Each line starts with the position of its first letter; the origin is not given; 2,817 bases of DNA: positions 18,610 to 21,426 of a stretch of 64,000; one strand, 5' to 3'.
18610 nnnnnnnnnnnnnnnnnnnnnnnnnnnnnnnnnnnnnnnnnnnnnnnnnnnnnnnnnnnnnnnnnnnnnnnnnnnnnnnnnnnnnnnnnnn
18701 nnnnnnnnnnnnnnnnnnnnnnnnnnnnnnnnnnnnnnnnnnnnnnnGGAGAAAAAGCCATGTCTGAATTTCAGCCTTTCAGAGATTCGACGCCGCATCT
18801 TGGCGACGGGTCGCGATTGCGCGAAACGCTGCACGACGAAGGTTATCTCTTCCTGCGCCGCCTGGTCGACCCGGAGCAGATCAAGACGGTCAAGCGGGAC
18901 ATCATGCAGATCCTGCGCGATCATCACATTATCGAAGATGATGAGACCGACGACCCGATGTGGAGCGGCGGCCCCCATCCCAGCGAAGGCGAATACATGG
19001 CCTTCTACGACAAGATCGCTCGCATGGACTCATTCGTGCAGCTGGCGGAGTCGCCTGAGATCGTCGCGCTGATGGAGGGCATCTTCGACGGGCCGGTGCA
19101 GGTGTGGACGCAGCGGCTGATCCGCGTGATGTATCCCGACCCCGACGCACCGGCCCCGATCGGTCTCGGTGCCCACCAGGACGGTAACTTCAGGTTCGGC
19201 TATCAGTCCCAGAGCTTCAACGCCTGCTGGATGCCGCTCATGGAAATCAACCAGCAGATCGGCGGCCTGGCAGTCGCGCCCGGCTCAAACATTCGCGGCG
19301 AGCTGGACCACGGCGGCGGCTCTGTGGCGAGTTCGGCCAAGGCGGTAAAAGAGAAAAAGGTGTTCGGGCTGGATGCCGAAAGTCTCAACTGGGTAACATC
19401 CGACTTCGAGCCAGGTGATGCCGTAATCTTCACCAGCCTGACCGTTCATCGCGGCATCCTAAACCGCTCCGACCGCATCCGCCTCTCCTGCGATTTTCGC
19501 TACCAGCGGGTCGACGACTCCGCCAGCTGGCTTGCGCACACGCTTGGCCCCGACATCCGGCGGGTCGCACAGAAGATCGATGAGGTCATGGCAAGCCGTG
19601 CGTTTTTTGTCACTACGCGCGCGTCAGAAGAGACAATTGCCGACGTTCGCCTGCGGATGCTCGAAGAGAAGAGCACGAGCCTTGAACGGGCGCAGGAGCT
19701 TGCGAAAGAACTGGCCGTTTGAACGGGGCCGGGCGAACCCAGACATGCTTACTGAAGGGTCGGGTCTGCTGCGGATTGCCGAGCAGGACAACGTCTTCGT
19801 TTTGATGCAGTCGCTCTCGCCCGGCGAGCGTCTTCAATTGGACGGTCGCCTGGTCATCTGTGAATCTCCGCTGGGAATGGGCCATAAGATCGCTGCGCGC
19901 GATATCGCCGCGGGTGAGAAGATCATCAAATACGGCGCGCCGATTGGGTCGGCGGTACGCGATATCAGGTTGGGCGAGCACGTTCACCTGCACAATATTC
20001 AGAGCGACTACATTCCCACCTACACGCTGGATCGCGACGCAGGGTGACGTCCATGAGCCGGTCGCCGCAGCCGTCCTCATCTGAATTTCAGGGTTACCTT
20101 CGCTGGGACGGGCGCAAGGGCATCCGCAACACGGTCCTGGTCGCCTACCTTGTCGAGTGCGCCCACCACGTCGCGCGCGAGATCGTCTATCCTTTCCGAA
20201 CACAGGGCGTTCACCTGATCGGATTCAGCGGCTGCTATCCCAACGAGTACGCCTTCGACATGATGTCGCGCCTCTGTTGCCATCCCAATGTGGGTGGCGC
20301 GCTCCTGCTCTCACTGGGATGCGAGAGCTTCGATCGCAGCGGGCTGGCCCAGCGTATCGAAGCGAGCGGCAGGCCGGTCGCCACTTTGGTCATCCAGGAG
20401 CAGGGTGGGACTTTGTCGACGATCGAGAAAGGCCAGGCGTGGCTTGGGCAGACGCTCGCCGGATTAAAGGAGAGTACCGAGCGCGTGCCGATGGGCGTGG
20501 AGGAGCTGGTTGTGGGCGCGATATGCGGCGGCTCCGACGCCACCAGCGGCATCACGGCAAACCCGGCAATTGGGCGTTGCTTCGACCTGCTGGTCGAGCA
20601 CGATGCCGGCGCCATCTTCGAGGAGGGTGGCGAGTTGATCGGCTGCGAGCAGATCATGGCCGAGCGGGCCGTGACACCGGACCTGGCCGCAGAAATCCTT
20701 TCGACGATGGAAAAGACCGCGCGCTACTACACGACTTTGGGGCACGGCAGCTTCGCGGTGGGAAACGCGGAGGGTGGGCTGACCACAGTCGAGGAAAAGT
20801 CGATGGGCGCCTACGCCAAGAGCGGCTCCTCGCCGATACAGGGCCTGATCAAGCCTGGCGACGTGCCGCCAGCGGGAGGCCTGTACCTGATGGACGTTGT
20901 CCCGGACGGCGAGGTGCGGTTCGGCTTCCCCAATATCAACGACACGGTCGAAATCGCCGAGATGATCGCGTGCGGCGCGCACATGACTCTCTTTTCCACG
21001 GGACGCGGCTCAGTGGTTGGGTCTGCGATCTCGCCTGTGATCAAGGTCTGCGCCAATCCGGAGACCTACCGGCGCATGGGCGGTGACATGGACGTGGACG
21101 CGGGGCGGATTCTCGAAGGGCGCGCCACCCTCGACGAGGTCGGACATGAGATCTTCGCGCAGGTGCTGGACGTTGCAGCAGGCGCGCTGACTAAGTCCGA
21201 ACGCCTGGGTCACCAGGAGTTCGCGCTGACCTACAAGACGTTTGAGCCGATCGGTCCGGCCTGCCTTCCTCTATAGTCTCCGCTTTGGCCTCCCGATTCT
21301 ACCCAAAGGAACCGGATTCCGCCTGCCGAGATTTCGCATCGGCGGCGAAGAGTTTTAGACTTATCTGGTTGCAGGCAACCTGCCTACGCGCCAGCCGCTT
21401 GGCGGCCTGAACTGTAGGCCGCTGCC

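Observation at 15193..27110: Oxygenase-heavy sugar or sugar-acid locus: four PhyH dioxygenases and a diiron protein around a dehydratase/aldolase core, with no dehydrogenase and no regulator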

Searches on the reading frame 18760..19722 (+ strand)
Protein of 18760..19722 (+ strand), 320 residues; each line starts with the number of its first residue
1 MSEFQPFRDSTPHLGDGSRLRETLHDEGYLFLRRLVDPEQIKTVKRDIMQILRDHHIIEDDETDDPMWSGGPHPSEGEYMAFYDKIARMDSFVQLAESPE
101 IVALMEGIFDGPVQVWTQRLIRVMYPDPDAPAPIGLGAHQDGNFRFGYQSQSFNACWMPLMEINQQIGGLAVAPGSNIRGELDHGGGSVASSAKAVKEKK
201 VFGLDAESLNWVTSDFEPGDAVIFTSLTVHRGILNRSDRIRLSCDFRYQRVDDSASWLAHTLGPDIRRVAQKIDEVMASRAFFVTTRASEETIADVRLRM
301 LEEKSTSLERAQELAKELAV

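Call 4: search_protein_families(library=pfam, proteins=[window:18760-19722:+], max_evalue=0.01)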
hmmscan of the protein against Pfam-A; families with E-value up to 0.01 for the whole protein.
window:18760-19722:+ (320 aa): 1 family
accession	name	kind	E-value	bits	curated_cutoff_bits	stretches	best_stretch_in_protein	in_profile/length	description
PF05721.19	PhyH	-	1.2e-17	65.3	22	1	25-241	2-211/213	Phytanoyl-CoA dioxygenase (PhyH)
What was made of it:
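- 18760..19722 (+): PhyH-1, an Fe(II)/2-oxoglutarate dioxygenase. It belongs to a tight orthogroup that travels with HpcH aldolases. Pfam PhyH 65 bits (call 4).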

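Call 7: search_protein_families(library=ncbifam, proteins=[window:18760-19722:+], max_evalue=0.01)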
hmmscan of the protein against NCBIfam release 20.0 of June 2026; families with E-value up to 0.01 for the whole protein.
window:18760-19722:+ (320 aa): 1 family
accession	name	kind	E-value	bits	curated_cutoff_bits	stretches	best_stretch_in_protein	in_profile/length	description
NF045813.1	DxPntBtaHylase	equivalog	3.5e-21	75.8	550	1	6-259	7-258/285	1-deoxypentalenic acid 11-beta-hydroxylase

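Call 23: search_solved_structures(query=window:18760-19722:+, max_evalue=0.001)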
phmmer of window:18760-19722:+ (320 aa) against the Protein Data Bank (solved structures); distinct sequences matched with E-value up to 0.001: 2.
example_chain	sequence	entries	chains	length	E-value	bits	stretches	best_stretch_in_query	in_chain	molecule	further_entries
2rdn_A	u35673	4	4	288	7.6e-18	68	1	7-254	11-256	1-deoxypentalenic acid 11-beta hydroxylase; Fe(II)/alpha-ketoglutarate dependent hydroxyla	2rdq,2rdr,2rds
5ep9_A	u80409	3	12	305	0.00021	23.9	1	79-249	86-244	SnoN,Epimerase SnoN | SnoN,SnoN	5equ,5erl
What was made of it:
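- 18760..19722 (+): Closest solved relative is PtlH, E 7.6e-18 (call 23).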

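Call 62: find_homologous_proteins(query=window:18760-19722:+, max_evalue=0.001)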
Query window:18760-19722:+ (320 aa): 125 proteins with E <= 0.001 among 1911 candidates; the best 120 are listed.
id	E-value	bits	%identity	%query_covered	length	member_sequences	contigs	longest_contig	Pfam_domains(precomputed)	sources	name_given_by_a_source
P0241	8.6e-199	677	92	100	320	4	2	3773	PF05721.20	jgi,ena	-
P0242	1.5e-198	676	92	100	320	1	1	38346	PF05721.20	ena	-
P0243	2.1e-198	676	93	100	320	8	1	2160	PF05721.20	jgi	jgi:ectoine hydroxylase-related dioxygenase (phytanoyl-CoA dioxygenase family)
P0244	5.8e-198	675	92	100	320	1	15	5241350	PF05721.20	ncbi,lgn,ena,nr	ncbi:MAG: phytanoyl-CoA dioxygenase family protein [Caldilineaceae bacterium]|nr:phytanoyl-CoA dioxy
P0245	1.5e-197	673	92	100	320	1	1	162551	PF05721.20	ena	-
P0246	2.1e-197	673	91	100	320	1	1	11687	PF05721.20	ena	-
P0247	2.9e-197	672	91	100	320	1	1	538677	PF05721.20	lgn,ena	-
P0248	3.0e-197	672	91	100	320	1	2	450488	PF05721.20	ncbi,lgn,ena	-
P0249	3.0e-197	672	91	100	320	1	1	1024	PF05721.20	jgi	-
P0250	4.0e-197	672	92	100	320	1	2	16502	PF05721.20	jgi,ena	-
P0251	4.1e-197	672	92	100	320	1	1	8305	PF05721.20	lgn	-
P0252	1.1e-196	670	91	100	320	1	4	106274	PF05721.20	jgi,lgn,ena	-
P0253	1.4e-196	670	91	100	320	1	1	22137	PF05721.20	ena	-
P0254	2.5e-196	669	91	100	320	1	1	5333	PF05721.20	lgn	-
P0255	3.0e-196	669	91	100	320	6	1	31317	PF05721.20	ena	-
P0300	5.1e-111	389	56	99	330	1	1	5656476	PF05721.20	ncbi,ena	-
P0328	8.0e-101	355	51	99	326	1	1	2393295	PF05721.20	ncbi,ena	-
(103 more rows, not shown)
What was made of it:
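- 18760..19722 (+): Orthogroup at >=47% identity, then a gap to <=33% (call 62).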

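Call 64: find_encoding_contigs(protein=P0300, flank=10000, max_places=1)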
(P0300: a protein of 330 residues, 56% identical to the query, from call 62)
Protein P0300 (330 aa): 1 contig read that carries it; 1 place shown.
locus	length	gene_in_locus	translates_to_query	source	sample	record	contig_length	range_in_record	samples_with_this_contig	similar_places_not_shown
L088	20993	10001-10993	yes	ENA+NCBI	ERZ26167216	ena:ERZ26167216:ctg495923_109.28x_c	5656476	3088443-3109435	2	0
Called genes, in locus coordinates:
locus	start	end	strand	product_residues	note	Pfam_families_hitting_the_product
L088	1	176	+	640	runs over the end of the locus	PF02518:HATPase_c, PF00204:DNA_gyraseB, PF01751:Toprim, PF00986:DNA_gyraseB_C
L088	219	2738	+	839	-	PF00521:DNA_topoisoIV, PF03989:DNA_gyraseA_C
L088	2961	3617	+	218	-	PF00578:AhpC-TSA, PF08534:Redoxin, PF00085:Thioredoxin (weak), PF13905:Thioredoxin_8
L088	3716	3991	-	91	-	-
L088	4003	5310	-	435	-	PF03447:NAD_binding_3, PF00742:Homoserine_dh, PF01842:ACT, PF22629:ACT_AHAS_ss (weak)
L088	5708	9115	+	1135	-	PF17757:UvrB_inter, PF02559:CarD_TRCF_RID, PF00270:DEAD, PF04851:ResIII, PF00271:Helicase_C, PF03461:TRCF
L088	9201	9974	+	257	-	PF03328:HpcH_HpaI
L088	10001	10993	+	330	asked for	PF05721:PhyH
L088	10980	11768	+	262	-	PF03328:HpcH_HpaI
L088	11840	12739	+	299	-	PF07883:Cupin_2, PF02311:AraC_binding (faint)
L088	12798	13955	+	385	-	PF04909:Amidohydro_2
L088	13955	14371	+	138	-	PF00355:Rieske, PF13806:Rieske_2 (weak)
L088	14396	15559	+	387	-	PF04909:Amidohydro_2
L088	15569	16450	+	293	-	PF05721:PhyH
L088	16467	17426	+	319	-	PF01261:AP_endonuc_2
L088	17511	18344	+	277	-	PF05721:PhyH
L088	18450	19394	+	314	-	PF05721:PhyH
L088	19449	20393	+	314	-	PF05721:PhyH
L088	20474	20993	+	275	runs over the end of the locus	PF05721:PhyH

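Call 65: find_encoding_contigs(protein=P0328, flank=10000, max_places=1)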
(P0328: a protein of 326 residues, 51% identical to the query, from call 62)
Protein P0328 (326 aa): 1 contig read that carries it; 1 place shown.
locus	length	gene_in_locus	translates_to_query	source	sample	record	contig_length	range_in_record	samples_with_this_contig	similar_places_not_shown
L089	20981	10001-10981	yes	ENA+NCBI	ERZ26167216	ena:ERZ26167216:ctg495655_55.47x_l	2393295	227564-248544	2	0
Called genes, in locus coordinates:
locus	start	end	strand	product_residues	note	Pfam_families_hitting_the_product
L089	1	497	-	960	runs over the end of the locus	PF16655:PhoD_N, PF25077:DUF7800, PF09423:PhoD, PF08450:SGL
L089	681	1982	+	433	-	PF00884:Sulfatase, PF16347:SGSH_C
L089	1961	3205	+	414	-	PF01566:Nramp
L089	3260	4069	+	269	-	-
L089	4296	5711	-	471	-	PF13701:DDE_Tnp_1_4, PF01609:DDE_Tnp_1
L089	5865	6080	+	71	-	-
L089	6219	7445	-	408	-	PF01839:FG-GAP (faint), PF13517:FG-GAP_3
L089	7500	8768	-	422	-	-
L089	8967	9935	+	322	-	PF05721:PhyH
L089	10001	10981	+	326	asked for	PF05721:PhyH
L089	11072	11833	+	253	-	PF03328:HpcH_HpaI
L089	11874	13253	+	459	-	PF01408:GFO_IDH_MocA, PF19051:GFO_IDH_MocA_C2, PF22725:GFO_IDH_MocA_C3 (weak), PF19051:GFO_IDH_MocA_C2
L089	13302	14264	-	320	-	PF01261:AP_endonuc_2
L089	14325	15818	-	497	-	PF07394:DUF1501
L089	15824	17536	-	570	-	PF07587:PSD1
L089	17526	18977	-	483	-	PF13442:Cytochrome_CBB3 (faint), PF07635:PSCyt1, PF07583:PSCyt2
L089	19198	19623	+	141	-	PF08334:T2SSG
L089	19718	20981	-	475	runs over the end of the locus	PF05221:AdoHcyase, PF00670:AdoHcyase_NAD, PF02826:2-Hacid_dh_C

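Call 73: find_related_loci(query=A3, collection=metagenome_contigs, flank=10000)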
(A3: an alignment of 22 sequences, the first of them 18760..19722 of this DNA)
Query A3 (320 aa) in metagenome_contigs; peptide patterns used: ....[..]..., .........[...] (x = any residue, [..] = any of these).
600 stretches matched a pattern (row limit reached: there are more); 140 encode a relative of the query (tblastn E <= 1e-3); the best 80 are kept; 80 distinct loci.
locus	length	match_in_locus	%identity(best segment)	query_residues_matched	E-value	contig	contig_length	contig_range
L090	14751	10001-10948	59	1-318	1e-132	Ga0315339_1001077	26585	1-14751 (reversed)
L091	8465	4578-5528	59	1-318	4e-131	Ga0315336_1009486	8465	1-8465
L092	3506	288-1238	59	1-318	1e-134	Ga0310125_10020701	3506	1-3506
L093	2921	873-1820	56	1-318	8e-131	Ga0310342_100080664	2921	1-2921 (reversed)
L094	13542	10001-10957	56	1-317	8e-124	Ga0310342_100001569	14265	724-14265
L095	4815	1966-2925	54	1-318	1e-123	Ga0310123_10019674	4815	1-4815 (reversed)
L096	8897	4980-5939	54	1-318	9e-123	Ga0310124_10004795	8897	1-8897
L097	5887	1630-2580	55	1-318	1e-116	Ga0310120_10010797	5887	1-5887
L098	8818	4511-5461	56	1-319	1e-116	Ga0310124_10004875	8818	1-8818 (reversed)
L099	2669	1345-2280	55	9-320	4e-121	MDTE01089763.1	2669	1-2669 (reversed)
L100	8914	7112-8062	55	1-319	9e-116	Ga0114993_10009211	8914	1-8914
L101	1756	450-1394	55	1-318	5e-124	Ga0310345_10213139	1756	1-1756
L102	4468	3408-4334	57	9-319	2e-116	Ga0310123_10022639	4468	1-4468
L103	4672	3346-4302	52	1-318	6e-112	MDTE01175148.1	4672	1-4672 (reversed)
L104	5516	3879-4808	53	9-320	2e-110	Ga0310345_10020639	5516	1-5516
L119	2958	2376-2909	47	7-183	7e-53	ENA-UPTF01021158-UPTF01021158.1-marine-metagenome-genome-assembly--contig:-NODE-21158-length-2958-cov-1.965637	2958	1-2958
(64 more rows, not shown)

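Call 89: search_protein_families(library=pfam, proteins=[L090:7050-8090:+, L090:6274-7020:+, L090:12968-13969:-, L090:4673-5836:-, L094:11003-11851:+, L094:9076-9822:-, L094:6695-8263:+, L094:4666-6660:+, L098:3603-4451:+, L098:2596-3567:+], max_evalue=0.0001)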
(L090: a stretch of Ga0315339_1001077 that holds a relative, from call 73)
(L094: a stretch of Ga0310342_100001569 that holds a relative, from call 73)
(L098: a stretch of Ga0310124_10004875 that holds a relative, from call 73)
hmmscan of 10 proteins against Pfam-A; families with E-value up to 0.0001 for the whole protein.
L090:7050-8090:+ (346 aa): 3 families
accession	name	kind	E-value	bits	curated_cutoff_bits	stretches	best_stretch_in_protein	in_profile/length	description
PF22725.1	GFO_IDH_MocA_C3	-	1.1e-27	97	27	1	133-252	2-124/124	GFO/IDH/MocA C-terminal domain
PF02894.22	GFO_IDH_MocA_C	-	1.7e-21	77.5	22.9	1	136-343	1-218/218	Oxidoreductase family, C-terminal alpha/beta domain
PF01408.29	GFO_IDH_MocA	-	6.9e-20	72.4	24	1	4-124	2-120/120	Oxidoreductase family, NAD-binding Rossmann fold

L090:6274-7020:+ (248 aa): 3 families
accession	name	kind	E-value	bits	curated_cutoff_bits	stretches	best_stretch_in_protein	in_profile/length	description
PF13561.12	adh_short_C2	-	1.3e-67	228.3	27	1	13-246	1-236/236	Enoyl-(Acyl carrier protein) reductase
PF00106.31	adh_short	-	1.8e-58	197.7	26.6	1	7-198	1-192/195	short chain dehydrogenase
PF08659.16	KR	-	2.8e-10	40.8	22.6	1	10-160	4-154/180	KR domain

L090:12968-13969:- (333 aa): 2 families
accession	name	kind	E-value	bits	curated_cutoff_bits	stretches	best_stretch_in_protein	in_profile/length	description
PF02826.25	2-Hacid_dh_C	-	8.2e-51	172.3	25.1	1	113-288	2-178/178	D-isomer specific 2-hydroxyacid dehydrogenase, NAD binding domain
PF00389.36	2-Hacid_dh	-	5.8e-16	58.8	24.6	1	21-241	14-103/134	D-isomer specific 2-hydroxyacid dehydrogenase, catalytic domain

L090:4673-5836:- (387 aa): 3 families
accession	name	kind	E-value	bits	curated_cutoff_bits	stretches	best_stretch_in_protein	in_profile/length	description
PF07690.21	MFS_1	-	7.1e-41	140.7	33.4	2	15-193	4-184/347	Major Facilitator Superfamily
PF00083.30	Sugar_tr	-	3.8e-13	49.6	22.3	1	43-185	44-193/452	Sugar (and other) transporter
PF06609.19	TRI12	-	9.1e-05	21.5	23.2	0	29-172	66-205/599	Fungal trichothecene efflux pump (TRI12)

L094:11003-11851:+ (282 aa): 1 family
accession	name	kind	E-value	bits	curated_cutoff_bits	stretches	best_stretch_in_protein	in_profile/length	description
PF05721.19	PhyH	-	8.7e-24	85.4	22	1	16-208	2-211/213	Phytanoyl-CoA dioxygenase (PhyH)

L094:9076-9822:- (248 aa): 3 families
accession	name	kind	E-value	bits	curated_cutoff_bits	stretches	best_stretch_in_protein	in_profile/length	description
PF13561.12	adh_short_C2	-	1.2e-67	228.3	27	1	16-246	6-236/236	Enoyl-(Acyl carrier protein) reductase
PF00106.31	adh_short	-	6.3e-61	205.7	26.6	1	7-199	1-193/195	short chain dehydrogenase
PF08659.16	KR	-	7.6e-15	55.7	22.6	1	10-162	4-156/180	KR domain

L094:6695-8263:+ (522 aa): 2 families
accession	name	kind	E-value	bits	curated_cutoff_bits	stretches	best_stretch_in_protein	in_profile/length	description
PF13385.13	Laminin_G_3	-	2.5e-24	86.6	27.6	1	145-296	8-150/151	Concanavalin A-like lectin/glucanases superfamily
PF07589.16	PEP-CTERM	-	6.1e-05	23.4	20.7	0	496-519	1-24/24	PEP-CTERM motif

L094:4666-6660:+ (664 aa): 1 family
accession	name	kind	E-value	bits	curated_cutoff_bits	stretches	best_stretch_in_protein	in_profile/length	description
PF13385.13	Laminin_G_3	-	2.4e-19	70.4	27.6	1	95-270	2-150/151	Concanavalin A-like lectin/glucanases superfamily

L098:3603-4451:+ (282 aa): 1 family
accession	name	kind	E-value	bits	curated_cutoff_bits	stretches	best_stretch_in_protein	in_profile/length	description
PF05721.19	PhyH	-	3.2e-27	96.6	22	1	16-208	2-211/213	Phytanoyl-CoA dioxygenase (PhyH)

L098:2596-3567:+ (323 aa): 2 families
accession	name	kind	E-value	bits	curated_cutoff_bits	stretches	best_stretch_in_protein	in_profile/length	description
PF02826.25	2-Hacid_dh_C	-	3.1e-49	167.2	25.1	1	112-290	1-178/178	D-isomer specific 2-hydroxyacid dehydrogenase, NAD binding domain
PF00389.36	2-Hacid_dh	-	3.8e-11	43.2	24.6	1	21-321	10-133/134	D-isomer specific 2-hydroxyacid dehydrogenase, catalytic domain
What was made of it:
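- Partners there include AP_endonuc_2, SDR, GFO_IDH_MocA, 2-hydroxyacid dehydrogenase and a sugar-type MFS (call 89). Loci with PhyH1 orthologues often do contain SDR, GFO_IDH_MocA or 2-hydroxyacid dehydrogenases (calls 65, 89).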

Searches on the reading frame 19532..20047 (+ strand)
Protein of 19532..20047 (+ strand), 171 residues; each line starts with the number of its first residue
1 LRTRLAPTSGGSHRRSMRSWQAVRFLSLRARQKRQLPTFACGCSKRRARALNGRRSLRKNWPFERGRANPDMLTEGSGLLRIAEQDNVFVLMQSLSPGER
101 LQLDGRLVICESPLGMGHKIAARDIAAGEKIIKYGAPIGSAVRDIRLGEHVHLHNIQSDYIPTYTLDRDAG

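Call 4: search_protein_families(library=pfam, proteins=[window:19532-20047:+], max_evalue=0.01)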
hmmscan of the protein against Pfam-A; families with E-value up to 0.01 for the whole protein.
window:19532-20047:+ (171 aa): 1 family
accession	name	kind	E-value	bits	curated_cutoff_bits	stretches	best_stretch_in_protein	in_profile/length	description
PF08666.17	SAF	-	6.1e-07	30.3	21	1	86-156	1-62/63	SAF domain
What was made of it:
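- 19745..20047 (+): SAF-domain small subunit of a split UxaA/GarD-type dehydratase. Pfam SAF 30 bits (call 4).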

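Call 7: search_protein_families(library=ncbifam, proteins=[window:19532-20047:+], max_evalue=0.01)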
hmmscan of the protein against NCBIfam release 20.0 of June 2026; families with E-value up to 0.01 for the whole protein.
window:19532-20047:+ (171 aa): 1 family
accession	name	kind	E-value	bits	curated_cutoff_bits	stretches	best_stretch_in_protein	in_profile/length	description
TIGR03248.1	galactar-dH20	equivalog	1.7e-08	33.4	730.85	1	80-158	3-80/507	galactarate dehydratase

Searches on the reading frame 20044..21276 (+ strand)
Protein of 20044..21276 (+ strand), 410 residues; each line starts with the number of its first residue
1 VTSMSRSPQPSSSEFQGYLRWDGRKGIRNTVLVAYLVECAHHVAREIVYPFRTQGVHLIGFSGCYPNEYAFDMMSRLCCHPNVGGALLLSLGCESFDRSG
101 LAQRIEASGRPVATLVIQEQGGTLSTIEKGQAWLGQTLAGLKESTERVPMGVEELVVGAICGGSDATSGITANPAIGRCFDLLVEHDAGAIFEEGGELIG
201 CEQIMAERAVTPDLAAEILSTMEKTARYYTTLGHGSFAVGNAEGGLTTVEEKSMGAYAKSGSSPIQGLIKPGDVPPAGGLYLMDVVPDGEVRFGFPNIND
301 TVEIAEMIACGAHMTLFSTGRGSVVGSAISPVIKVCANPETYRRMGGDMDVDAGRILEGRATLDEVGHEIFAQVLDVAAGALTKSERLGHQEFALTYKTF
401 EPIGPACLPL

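Call 4: search_protein_families(library=pfam, proteins=[window:20044-21276:+], max_evalue=0.01)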
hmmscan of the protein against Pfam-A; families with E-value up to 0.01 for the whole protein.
window:20044-21276:+ (410 aa): 2 families
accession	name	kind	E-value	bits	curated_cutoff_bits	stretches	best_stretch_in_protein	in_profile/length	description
PF20629.2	GD_AH_C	-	1.8e-81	273.5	26.8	1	152-398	1-239/242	D-galactarate/Altronate dehydratase, C-terminal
PF04295.18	GD_AH_second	-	5e-27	95.1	27.3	1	17-139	1-133/136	D-galactarate dehydratase/Altronate hydrolase, second domain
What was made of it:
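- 20044..21276 (+): Large subunit of the split UxaA/GarD-type acid-sugar dehydratase. GD_AH_second 95 bits and GD_AH_C 274 bits (call 4).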

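Call 7: search_protein_families(library=ncbifam, proteins=[window:20044-21276:+], max_evalue=0.01)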
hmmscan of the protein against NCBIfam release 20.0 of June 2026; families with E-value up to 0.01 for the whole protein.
window:20044-21276:+ (410 aa): 1 family
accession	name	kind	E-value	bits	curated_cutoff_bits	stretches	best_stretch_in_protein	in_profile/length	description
TIGR03248.1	galactar-dH20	equivalog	1.4e-53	182.2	730.85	1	72-389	180-493/507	galactarate dehydratase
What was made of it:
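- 20044..21276 (+): TIGR03248 182 bits against a 731 cut-off (call 7).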

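Call 95: search_solved_structures(query=window:20044-21276:+, max_evalue=0.001)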
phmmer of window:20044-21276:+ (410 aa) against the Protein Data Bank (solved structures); distinct sequences matched with E-value up to 0.001: 1.
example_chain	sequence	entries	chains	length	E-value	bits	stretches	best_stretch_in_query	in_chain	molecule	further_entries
6u7l_A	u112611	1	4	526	2.1e-39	138.7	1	13-389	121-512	Galactarate dehydratase (L-threo-forming)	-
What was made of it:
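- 20044..21276 (+): GarD structure 6u7l, E 2e-39 (call 95).
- On UxaA/GarD acid-sugar dehydratases: GarD 6u7l matches at E 2e-39 (call 95).
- The UxaA subunit's only solved relative and only NCBIfam hit is GarD (calls 7, 95).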
